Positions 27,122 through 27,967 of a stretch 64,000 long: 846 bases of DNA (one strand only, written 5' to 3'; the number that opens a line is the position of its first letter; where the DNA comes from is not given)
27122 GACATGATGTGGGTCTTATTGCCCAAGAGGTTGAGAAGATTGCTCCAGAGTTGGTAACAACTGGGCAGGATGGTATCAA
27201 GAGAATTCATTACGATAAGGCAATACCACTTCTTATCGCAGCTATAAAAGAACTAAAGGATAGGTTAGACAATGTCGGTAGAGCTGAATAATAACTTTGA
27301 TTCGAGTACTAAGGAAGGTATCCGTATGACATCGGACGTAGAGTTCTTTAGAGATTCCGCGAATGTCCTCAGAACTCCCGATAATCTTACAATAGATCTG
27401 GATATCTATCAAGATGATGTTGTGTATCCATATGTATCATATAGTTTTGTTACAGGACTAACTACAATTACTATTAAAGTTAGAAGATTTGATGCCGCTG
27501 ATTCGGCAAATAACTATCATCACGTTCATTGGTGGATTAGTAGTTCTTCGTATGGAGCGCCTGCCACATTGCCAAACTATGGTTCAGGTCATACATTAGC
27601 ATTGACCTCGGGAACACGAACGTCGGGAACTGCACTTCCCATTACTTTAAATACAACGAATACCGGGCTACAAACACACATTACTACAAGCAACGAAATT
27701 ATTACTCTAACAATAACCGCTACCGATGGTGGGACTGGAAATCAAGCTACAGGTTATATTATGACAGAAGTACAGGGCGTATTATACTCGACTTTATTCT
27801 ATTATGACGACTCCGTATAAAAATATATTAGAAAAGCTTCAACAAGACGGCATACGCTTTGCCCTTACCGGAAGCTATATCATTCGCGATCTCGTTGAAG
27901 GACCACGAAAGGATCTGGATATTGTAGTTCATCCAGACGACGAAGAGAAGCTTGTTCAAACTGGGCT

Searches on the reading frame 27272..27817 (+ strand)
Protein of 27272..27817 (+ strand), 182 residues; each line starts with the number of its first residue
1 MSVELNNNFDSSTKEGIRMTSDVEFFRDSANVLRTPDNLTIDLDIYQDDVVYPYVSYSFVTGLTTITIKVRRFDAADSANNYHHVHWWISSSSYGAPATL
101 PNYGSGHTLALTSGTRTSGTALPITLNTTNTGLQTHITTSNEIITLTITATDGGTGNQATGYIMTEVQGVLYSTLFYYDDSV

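Call 4: search_protein_families(library=pfam, proteins=[window:27272-27817:+], max_evalue=1)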
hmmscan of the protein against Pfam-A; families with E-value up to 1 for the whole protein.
window:27272-27817:+ (182 aa): 1 family
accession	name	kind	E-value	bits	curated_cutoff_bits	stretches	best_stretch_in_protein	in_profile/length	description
PF19642.4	DUF6145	-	0.15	12.6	27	1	38-86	61-105/115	Family of unknown function (DUF6145)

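Call 5: search_protein_families(library=phrogs, proteins=[window:27272-27817:+], max_evalue=1)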
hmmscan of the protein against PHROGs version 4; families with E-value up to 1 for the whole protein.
window:27272-27817:+ (182 aa): 1 family
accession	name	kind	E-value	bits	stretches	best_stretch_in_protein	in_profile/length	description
phrog_7836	-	unknown function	0.091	13.7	1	127-176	14-63/92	-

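Call 10: find_homologous_proteins(query=A1, max_evalue=0.001)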
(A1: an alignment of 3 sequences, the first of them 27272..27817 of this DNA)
Query A1 (3 sequences) (182 aa, profile of the alignment): 17 proteins with E <= 0.001 among 6593 candidates.
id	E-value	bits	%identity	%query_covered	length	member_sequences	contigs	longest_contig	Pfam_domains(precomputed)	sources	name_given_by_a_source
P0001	2.3e-92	325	51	96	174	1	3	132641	-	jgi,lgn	jgi:hypothetical protein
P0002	2.3e-86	306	52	96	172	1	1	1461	-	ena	-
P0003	1.8e-85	303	50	96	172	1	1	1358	-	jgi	jgi:hypothetical protein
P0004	2.1e-85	303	100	100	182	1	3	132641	-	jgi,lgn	jgi:hypothetical protein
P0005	9.7e-81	287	49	86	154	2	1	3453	-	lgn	-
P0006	2.4e-75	270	48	95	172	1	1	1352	-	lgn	-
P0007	6.2e-68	246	46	95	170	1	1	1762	-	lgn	-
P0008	6.6e-66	239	66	100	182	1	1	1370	-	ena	-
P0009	3.3e-14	71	33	18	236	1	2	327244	-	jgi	jgi:hypothetical protein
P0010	3.5e-14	71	33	18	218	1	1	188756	-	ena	-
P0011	2.1e-13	68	30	71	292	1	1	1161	-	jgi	jgi:hypothetical protein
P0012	2.3e-12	65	31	56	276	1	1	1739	-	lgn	-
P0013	9.4e-10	56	31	66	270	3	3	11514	-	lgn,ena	-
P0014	2.4e-9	55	27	75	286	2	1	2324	-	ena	-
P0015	4.8e-8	51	27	76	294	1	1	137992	-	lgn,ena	-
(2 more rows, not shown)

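Call 13: search_protein_families(library=ncbifam, proteins=[window:27272-27817:+], max_evalue=1)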
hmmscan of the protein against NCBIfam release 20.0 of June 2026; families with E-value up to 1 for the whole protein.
window:27272-27817:+ (182 aa): 0 families

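Call 14: search_protein_families(library=padloc, proteins=[window:27272-27817:+], max_evalue=1)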
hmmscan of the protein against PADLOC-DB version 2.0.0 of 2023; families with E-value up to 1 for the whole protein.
window:27272-27817:+ (182 aa): 0 families

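Call 19: find_encoding_contigs(protein=P0015, flank=10000, max_places=3)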
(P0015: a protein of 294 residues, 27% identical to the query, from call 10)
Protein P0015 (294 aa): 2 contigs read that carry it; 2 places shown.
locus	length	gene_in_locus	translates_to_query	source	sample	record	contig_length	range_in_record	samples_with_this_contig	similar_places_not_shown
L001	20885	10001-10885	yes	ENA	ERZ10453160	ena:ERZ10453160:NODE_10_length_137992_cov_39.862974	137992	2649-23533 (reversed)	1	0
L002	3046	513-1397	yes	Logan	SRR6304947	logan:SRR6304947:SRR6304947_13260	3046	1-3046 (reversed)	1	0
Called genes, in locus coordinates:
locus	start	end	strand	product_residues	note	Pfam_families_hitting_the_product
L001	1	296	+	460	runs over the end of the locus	PF03796:DnaB_C, PF13481:AAA_25 (weak)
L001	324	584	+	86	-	PF00085:Thioredoxin, PF13098:Thioredoxin_2, PF14595:Thioredoxin_9 (weak)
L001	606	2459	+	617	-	PF02867:Ribonuc_red_lgC (faint)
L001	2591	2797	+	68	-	-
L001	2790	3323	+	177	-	PF10544:T5orf172, PF13455:MUG113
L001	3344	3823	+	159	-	PF01242:PTPS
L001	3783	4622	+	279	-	-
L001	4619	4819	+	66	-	-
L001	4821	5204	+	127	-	-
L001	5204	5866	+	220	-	-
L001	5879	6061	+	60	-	-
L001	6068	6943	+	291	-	PF06508:QueC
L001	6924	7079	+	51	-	-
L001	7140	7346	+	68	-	-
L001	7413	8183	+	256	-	PF04055:Radical_SAM (weak)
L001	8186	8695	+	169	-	PF00156:Pribosyltran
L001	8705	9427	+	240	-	PF01227:GTP_cyclohydroI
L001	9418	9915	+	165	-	PF22769:DCD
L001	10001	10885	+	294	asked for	-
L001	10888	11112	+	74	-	-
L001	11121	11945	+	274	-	-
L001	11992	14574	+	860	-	PF03104:DNA_pol_B_exo1, PF10108:DNA_pol_B_exo2 (faint), PF00136:DNA_pol_B, PF20286:divDNApol (faint)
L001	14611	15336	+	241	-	-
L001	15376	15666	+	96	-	PF00166:Cpn10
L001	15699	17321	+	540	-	PF00118:Cpn60_TCP1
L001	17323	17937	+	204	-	PF04488:Gly_transf_sug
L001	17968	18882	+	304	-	PF05496:RuvB_N (weak), PF00004:AAA, PF13173:AAA_14 (weak), PF13401:AAA_22 (faint), PF13177:DNA_pol3_delta2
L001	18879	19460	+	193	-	PF01223:Endonuclease_NS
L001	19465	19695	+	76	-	-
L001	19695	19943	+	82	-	-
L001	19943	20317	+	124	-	-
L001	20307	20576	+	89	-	-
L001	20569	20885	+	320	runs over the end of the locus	PF12705:PDDEXK_1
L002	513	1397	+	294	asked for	-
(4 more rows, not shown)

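Call 20: find_encoding_contigs(protein=P0009, flank=10000, max_places=2)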
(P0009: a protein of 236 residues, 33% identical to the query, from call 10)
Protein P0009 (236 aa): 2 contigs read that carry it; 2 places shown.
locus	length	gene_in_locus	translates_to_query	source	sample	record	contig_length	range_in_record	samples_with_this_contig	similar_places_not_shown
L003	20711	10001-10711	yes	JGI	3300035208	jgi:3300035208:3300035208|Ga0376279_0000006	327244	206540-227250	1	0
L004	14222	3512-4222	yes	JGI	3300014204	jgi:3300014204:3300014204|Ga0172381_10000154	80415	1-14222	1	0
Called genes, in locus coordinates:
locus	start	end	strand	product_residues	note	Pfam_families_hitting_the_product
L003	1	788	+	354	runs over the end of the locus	-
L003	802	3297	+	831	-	-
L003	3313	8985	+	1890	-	PF17164:DUF5122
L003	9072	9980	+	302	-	-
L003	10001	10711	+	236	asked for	-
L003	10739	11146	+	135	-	-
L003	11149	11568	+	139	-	-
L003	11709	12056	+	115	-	PF02481:DNA_processg_A (faint), PF10686:YAcAr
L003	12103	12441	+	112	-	-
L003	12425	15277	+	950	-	PF00176:SNF2-rel_dom, PF14528:LAGLIDADG_3 (weak), PF00271:Helicase_C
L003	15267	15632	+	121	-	-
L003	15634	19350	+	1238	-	PF13482:RNase_H_2 (weak), PF03104:DNA_pol_B_exo1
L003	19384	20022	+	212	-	-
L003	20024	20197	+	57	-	-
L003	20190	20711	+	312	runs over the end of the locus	PF05265:DUF723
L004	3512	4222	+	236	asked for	-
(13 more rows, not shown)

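Call 26: predict_structure(alignment_id=A2)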
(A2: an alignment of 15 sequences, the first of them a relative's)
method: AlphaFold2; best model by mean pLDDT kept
length: 174 residues; sequences in the alignment: 15
mean_pLDDT: 80.0   pTM: 0.66
mean pLDDT of the five models: 80.0, 78.3, 77.8, 77.5, 74.9
residues with pLDDT >= 90: 73; 70-90: 46; 50-70: 51; < 50: 4
segments of 3 or more residues with pLDDT < 50: none
pLDDT, mean of each block of 10 residues (from residue 1): 58 61 63 59 58 94 94 83 92 90 77 89 92 91 88 93 91 49
secondary structure, 60 per line:
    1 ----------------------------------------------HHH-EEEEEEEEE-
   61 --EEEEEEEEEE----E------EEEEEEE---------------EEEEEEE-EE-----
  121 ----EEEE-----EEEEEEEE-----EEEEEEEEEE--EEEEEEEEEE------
elements in order: E51-59 E63-72 E84-90 E106-112 E125-128 E134-141 E147-156 E159-168

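Call 43: fold_search(model_id=the predicted structure, library=viral)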
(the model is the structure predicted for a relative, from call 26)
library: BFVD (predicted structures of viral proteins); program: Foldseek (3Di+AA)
matches with E <= 10: 1070; with E <= 0.001: 4
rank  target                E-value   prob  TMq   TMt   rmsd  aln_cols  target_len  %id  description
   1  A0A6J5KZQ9            2.9e-06  1.00  0.53  0.21   9.7       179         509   11  Uncharacterized protein [uncultured Caudovirales phage]
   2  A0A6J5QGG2            1.1e-04  1.00  0.47  0.55   6.2       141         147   13  Uncharacterized protein [uncultured Caudovirales phage]
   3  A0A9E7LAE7            3.0e-04  1.00  0.47  0.31   3.8       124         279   13  (no name in the UniProt tables at hand)
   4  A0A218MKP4            7.0e-04  0.96  0.24  0.13  18.9       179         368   11  Uncharacterized protein [uncultured virus]
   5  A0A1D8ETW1            2.1e-03  0.99  0.31  0.42   7.1       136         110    6  Uncharacterized protein [Propionibacterium phage E1]
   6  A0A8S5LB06            3.3e-03  0.99  0.34  0.10   6.3       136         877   10  Uncharacterized protein [Podoviridae sp. ctBev14]
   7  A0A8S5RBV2            4.3e-03  0.98  0.33  0.16   9.9       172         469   10  Translocon-associated protein beta (TRAPB) [virus sp. ctOZh10]
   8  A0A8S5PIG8            5.6e-03  0.96  0.29  0.32  11.7       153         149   12  Cellulase [Myoviridae sp. ct0jJ30]
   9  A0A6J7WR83            7.3e-03  0.99  0.33  0.21   7.8       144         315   15  Uncharacterized protein [uncultured Caudovirales phage]
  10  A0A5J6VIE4            7.3e-03  0.97  0.35  0.09   7.1       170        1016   11  Uncharacterized protein [Megaviridae environmental sample]
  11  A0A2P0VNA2            7.3e-03  0.97  0.32  0.11   9.6       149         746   13  Uncharacterized protein [Tetraselmis virus 1]
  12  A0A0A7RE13            7.7e-03  0.98  0.33  0.41  11.3       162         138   12  Glycoprotein C (Fragment) [Equid alphaherpesvirus 1]
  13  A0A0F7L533            8.6e-03  0.94  0.32  0.27  14.7       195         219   10  Fibronectin type-III domain-containing protein [uncultured marine virus]
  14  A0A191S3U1            9.1e-03  0.77  0.27  0.15  16.0       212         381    8  U20 protein [macacine betaherpesvirus 9]
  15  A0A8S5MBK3            9.5e-03  0.97  0.34  0.13  10.3       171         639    9  Uncharacterized protein [Podoviridae sp. ct53O25]
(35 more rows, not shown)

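Call 53: search_dna_similar(query=P0001, collection=phages, mode=protein, max_evalue=0.01, max_rows=15)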
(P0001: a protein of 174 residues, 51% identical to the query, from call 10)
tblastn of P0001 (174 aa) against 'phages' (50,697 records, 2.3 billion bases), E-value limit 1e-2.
No match.

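Call 55: find_related_loci(query=A2, collection=viral_contigs, flank=8000)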
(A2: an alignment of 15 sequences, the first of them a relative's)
Query A2 (174 aa) in viral_contigs; peptide patterns used: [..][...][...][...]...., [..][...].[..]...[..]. (x = any residue, [..] = any of these).
75 stretches matched a pattern; 35 encode a relative of the query (tblastn E <= 1e-3); 35 distinct loci.
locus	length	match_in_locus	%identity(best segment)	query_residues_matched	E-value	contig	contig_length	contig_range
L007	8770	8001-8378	38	45-167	4e-20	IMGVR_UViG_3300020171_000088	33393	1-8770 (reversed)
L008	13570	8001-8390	37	44-168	3e-16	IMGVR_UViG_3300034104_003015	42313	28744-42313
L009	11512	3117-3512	33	44-171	6e-16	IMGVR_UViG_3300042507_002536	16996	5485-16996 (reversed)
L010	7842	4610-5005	33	44-171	6e-16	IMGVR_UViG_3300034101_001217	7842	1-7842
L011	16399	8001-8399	30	30-167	2e-14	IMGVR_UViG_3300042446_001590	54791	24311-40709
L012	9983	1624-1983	35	40-158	2e-14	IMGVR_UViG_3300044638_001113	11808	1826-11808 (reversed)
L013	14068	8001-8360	35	40-158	2e-14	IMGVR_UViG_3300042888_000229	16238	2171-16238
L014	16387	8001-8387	29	37-167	3e-14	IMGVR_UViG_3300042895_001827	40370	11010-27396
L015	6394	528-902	34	44-169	4e-14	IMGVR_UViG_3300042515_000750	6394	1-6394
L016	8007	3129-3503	34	44-169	4e-14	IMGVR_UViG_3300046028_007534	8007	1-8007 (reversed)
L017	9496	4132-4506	34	44-169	4e-14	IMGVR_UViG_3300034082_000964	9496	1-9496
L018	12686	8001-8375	34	44-169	5e-14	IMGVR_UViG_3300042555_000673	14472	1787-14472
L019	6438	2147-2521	34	44-169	4e-14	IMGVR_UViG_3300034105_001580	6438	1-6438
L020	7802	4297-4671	34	44-169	4e-14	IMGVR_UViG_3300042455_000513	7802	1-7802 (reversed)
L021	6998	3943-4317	34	44-169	4e-14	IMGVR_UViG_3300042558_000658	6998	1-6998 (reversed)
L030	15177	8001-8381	31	43-167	2e-9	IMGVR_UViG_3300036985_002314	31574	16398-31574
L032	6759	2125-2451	32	58-167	2e-9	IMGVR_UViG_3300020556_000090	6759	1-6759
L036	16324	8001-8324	35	62-167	6e-8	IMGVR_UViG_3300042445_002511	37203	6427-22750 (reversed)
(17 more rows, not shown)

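Call 61: search_protein_families(library=phrogs, proteins=[L008:4719-8402:+, L017:583-4515:+, L030:3597-8396:+, L036:3891-8339:+, L012:1210-2022:+, L032:1546-2469:+], max_evalue=0.001)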
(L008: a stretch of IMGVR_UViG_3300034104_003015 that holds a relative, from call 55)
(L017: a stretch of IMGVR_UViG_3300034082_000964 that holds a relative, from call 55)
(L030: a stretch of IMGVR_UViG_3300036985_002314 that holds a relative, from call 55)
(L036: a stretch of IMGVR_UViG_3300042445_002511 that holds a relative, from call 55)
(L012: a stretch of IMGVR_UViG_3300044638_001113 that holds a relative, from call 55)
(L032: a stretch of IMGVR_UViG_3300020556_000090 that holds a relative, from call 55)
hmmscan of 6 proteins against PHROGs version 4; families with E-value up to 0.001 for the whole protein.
L008:4719-8402:+ (1228 aa): 23 families
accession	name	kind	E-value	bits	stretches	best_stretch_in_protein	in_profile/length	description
phrog_23837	-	head and packaging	4e-54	185.3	3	777-968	192-372/507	virion structural protein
phrog_6002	-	head and packaging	6.2e-41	141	4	689-827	663-800/1183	virion structural protein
phrog_5073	-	tail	6.1e-37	128.8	4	78-316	229-464/519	tail fiber protein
phrog_6320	-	tail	5.7e-36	125.6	2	99-238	94-238/745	tail fiber protein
phrog_4636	-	tail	1.5e-31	110.6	3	728-904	237-419/763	tail spike protein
phrog_1806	-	tail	6.7e-28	98.7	2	340-465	110-233/276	collagen like minor tail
phrog_366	-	tail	2.1e-24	87.8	4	386-490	311-406/474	tail fiber protein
phrog_26246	-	tail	2.7e-24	87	2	98-211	96-209/329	tail protein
phrog_26346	-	unknown function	6.9e-23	82.2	4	344-412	204-272/659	-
phrog_8745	-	tail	1.2e-22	80.2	2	60-260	1339-1541/1803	tail fiber protein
phrog_819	-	tail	2e-18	67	2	15-246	404-633/1024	tail protein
phrog_30509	-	tail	3.8e-18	66.5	4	298-409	6-117/254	collagen like minor tail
phrog_18350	-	tail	3.5e-17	63.9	2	356-458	101-189/253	tail fiber protein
phrog_29268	-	unknown function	2.9e-12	46.6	3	404-516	281-392/653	-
phrog_1658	-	unknown function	4.2e-12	47.3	1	133-278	43-182/239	-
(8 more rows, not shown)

L017:583-4515:+ (1311 aa): 27 families (the best 25 are shown)
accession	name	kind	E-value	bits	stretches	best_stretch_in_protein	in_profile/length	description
phrog_5073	-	tail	2.1e-121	407.5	12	701-810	261-370/519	tail fiber protein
phrog_6320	-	tail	6.7e-104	350.2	9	659-785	82-209/745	tail fiber protein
phrog_26246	-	tail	6.5e-80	269.8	9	266-393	87-213/329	tail protein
phrog_1806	-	tail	1.1e-76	258.8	8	712-839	111-236/276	collagen like minor tail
phrog_8745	-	tail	7.1e-71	240.1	11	758-869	1380-1491/1803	tail fiber protein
phrog_819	-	tail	2.1e-58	199.3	8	743-1090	502-871/1024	tail protein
phrog_18350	-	tail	1.6e-51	176.4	10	468-566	98-198/253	tail fiber protein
phrog_366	-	tail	5.4e-51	175.5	4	883-994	308-420/474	tail fiber protein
phrog_26346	-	unknown function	2.8e-48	166.1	9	519-602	190-273/659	-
phrog_30509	-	tail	1.1e-42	147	3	749-830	33-114/254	collagen like minor tail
phrog_3420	-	unknown function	4e-42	144.8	3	217-555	42-381/929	-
phrog_38766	-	head and packaging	3.2e-40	139.1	5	669-767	74-172/478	virion structural protein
phrog_32123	-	unknown function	6e-30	105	5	553-639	216-308/532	-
phrog_33406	-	tail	6.1e-30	105.1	1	872-976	185-286/651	tail fiber protein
phrog_29268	-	unknown function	4.6e-29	102.1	5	791-920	406-535/653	-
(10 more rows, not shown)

L030:3597-8396:+ (1600 aa): 25 families
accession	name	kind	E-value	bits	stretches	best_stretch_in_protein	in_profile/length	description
phrog_6320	-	tail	2.7e-155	520.1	12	671-835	82-271/745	tail fiber protein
phrog_5073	-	tail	4.6e-143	479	13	666-775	261-370/519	tail fiber protein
phrog_26246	-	tail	3.8e-105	352.7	13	610-742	84-210/329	tail protein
phrog_1806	-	tail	9e-97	324.7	11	427-550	112-234/276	collagen like minor tail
phrog_8745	-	tail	1.2e-96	325.5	12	1008-1133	1380-1505/1803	tail fiber protein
phrog_26346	-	unknown function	4.5e-75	254.6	13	1151-1223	195-267/659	-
phrog_819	-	tail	1.7e-73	249.3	11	681-910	502-732/1024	tail protein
phrog_18350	-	tail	1.2e-70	239.1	12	689-785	98-198/253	tail fiber protein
phrog_366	-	tail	2.9e-66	225.8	1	1140-1241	303-388/474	tail fiber protein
phrog_38766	-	head and packaging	3.7e-56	191.6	8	1130-1227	75-172/478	virion structural protein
phrog_30509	-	tail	2.4e-44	152.4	1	748-831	31-114/254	collagen like minor tail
phrog_28263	-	tail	1.6e-42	146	5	861-1106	550-793/1400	tail fiber protein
phrog_32123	-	unknown function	5e-42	144.9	9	657-741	224-308/532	-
phrog_29268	-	unknown function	3.6e-40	138.7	10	689-819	405-535/653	-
phrog_3420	-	unknown function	4e-39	134.9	4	309-653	40-380/929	-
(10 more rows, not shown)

L036:3891-8339:+ (1483 aa): 30 families (the best 25 are shown)
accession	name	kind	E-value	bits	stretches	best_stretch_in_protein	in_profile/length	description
phrog_5073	-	tail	5.5e-95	320.3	7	55-208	222-369/519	tail fiber protein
phrog_6320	-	tail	4.4e-86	291.3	5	172-459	83-390/745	tail fiber protein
phrog_26246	-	tail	5.5e-67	227.3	7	543-640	107-210/329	tail protein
phrog_1806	-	tail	7.3e-62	210.2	6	90-215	102-228/276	collagen like minor tail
phrog_8745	-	tail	1.3e-56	192.8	6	54-214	1333-1494/1803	tail fiber protein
phrog_366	-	tail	6.9e-52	178.4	4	51-175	254-381/474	tail fiber protein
phrog_26346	-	unknown function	1.6e-47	163.6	9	292-379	184-271/659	-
phrog_18350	-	tail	1.9e-47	163.1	8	761-895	98-226/253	tail fiber protein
phrog_819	-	tail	2.1e-47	162.9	6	301-447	490-633/1024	tail protein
phrog_38766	-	head and packaging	3.2e-38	132.5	7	761-875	78-189/478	virion structural protein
phrog_30509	-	tail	9.6e-37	127.5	7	539-609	44-114/254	collagen like minor tail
phrog_29268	-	unknown function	2.2e-32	113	6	570-699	406-535/653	-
phrog_3420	-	unknown function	7.6e-32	110.8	3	538-859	40-347/929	-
phrog_32123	-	unknown function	3.6e-31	109.1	5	601-694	216-309/532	-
phrog_33406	-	tail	1.8e-27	96.9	2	330-438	184-292/651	tail fiber protein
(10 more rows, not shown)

L012:1210-2022:+ (271 aa): 0 families

L032:1546-2469:+ (308 aa): 5 families
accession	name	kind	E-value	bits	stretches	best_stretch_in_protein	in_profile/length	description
phrog_5073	-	tail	1.8e-18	67.8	1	79-182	195-298/519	tail fiber protein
phrog_29268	-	unknown function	7.3e-11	41.9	1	27-200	291-460/653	-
phrog_1806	-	tail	1.1e-05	25.9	0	143-182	140-179/276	collagen like minor tail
phrog_30509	-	tail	0.00013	22.2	1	142-186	48-98/254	collagen like minor tail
phrog_26246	-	tail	0.00097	19.4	1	142-203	166-228/329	tail protein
